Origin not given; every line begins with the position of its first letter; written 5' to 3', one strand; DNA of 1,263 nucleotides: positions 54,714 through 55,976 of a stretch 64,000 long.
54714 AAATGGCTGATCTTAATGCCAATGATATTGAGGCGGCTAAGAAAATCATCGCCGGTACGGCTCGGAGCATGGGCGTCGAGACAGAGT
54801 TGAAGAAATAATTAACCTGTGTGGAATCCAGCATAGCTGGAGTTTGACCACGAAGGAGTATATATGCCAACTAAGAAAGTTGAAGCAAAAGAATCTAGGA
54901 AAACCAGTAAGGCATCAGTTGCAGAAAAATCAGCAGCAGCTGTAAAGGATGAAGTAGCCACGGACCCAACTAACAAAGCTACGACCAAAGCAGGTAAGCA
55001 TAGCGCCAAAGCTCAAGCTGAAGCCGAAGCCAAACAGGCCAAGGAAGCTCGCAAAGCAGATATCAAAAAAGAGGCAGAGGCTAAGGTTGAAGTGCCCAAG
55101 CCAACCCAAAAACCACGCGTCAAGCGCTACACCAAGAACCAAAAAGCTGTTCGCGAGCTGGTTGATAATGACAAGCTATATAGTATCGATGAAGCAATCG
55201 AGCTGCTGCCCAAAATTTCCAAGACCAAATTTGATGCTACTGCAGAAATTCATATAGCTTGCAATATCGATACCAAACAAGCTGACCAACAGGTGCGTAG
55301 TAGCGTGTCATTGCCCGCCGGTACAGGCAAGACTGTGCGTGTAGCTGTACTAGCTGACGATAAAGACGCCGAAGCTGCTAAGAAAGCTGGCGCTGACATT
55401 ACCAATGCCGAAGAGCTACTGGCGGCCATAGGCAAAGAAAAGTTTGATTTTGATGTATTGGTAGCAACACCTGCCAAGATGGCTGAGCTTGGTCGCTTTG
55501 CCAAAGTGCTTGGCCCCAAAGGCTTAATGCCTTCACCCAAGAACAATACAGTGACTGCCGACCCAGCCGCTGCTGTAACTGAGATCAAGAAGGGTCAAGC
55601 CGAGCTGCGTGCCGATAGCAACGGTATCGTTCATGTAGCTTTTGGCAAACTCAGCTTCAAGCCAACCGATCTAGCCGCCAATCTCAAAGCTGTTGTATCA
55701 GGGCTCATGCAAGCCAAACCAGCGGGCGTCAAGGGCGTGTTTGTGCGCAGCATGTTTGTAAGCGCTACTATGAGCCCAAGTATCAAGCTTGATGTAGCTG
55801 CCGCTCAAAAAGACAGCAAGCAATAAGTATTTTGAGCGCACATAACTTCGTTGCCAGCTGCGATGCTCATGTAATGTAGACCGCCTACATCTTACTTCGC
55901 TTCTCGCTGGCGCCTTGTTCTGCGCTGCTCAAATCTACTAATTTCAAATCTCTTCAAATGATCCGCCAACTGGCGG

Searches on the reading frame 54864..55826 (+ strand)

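Call 22: search_protein_families(library=pfam, proteins=[window:54864-55826:+], max_evalue=0.001)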
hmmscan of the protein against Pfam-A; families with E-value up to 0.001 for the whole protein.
window:54864-55826:+ (320 aa): 1 family
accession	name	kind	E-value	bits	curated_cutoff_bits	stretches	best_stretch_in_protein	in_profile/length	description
PF00687.26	Ribosomal_L1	-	5.1e-55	186.6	32.2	1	117-305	3-198/198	Ribosomal protein L1p/L10e family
